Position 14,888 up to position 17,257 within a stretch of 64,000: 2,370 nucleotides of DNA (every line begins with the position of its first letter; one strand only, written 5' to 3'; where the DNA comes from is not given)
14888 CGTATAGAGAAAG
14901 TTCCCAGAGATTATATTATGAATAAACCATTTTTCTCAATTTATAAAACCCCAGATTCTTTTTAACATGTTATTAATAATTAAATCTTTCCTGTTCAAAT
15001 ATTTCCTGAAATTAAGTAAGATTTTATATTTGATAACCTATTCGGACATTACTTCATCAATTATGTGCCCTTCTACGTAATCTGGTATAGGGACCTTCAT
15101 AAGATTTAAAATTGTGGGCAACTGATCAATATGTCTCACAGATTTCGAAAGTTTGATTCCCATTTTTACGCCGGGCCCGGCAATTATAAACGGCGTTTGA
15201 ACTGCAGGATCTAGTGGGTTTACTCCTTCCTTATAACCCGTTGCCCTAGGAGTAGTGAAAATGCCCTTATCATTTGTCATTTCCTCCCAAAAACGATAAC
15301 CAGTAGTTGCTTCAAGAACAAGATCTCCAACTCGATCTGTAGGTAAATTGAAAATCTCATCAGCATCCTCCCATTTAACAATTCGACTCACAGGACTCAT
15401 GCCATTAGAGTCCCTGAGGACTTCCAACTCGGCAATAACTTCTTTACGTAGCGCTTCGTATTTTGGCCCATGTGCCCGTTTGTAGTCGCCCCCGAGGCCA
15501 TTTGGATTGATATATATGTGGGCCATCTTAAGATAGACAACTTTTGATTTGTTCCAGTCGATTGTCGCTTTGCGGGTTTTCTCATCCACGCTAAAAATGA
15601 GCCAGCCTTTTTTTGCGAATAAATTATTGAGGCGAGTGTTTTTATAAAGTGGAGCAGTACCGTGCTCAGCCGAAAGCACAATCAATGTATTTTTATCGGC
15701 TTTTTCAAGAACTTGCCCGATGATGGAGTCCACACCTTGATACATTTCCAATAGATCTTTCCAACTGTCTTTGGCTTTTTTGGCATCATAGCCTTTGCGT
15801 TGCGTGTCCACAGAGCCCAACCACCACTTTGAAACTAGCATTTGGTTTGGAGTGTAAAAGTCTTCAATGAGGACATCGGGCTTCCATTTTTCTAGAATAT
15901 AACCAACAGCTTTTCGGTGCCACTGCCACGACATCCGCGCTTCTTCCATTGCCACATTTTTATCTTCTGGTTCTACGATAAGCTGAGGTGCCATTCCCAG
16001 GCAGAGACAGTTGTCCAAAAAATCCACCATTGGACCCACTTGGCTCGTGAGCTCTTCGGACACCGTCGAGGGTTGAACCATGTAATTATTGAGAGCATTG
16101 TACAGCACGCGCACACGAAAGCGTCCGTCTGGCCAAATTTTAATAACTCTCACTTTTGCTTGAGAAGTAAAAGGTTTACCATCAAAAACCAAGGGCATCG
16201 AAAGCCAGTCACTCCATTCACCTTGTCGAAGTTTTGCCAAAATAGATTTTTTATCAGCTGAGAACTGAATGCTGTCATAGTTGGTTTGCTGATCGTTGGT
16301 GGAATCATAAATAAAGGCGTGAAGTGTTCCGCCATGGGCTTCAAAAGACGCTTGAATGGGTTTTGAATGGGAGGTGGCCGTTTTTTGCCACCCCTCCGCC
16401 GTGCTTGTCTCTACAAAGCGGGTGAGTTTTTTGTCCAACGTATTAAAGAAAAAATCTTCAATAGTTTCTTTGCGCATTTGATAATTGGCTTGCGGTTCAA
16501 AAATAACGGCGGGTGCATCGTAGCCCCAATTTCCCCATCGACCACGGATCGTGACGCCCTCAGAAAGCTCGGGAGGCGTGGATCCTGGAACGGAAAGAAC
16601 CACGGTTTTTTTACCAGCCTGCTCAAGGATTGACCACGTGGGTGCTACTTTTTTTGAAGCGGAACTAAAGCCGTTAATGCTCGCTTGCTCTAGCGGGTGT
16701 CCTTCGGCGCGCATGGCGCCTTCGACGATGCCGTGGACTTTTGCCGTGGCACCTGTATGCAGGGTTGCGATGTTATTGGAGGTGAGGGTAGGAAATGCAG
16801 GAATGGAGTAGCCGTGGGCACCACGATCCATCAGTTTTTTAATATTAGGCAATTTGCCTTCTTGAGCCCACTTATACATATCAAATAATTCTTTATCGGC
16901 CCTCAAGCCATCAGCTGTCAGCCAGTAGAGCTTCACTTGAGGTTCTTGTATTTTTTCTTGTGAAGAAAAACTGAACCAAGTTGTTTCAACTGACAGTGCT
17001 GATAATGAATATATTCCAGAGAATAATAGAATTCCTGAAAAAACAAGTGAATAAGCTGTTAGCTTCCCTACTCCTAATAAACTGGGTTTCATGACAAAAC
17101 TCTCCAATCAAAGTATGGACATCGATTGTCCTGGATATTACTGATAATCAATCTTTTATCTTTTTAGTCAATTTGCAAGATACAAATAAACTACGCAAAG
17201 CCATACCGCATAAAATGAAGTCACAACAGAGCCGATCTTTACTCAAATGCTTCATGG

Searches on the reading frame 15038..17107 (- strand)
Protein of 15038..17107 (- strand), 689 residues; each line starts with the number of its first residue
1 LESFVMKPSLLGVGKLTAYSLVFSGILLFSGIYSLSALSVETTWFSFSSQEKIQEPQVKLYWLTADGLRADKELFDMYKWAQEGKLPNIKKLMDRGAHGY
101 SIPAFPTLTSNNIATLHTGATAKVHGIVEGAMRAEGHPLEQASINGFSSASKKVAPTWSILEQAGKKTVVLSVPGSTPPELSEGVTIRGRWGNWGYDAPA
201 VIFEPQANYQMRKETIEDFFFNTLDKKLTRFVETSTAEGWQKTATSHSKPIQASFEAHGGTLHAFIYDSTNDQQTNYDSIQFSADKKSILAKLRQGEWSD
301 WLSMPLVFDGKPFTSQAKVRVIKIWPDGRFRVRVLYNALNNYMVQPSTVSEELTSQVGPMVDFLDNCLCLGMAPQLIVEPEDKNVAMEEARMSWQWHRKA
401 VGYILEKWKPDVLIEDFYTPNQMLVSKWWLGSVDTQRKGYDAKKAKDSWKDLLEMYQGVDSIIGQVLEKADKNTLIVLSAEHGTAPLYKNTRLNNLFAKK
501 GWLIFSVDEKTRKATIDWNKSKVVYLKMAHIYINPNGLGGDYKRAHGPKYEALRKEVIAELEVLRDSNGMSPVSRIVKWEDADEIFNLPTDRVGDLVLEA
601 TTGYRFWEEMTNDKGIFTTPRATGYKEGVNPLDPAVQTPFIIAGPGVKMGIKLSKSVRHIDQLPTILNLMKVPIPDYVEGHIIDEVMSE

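Call 63: search_protein_families(library=pfam, max_evalue=0.001, proteins=[window:15038-17107:-])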
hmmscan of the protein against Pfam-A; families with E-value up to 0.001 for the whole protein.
window:15038-17107:- (689 aa): 2 families
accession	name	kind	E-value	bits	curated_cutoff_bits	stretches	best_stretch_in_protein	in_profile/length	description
PF01663.27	Phosphodiest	-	2.3e-27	97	23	2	64-203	5-126/342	Type I phosphodiesterase / nucleotide pyrophosphatase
PF00884.28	Sulfatase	-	8.8e-05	22.4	25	0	630-671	259-300/301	Sulfatase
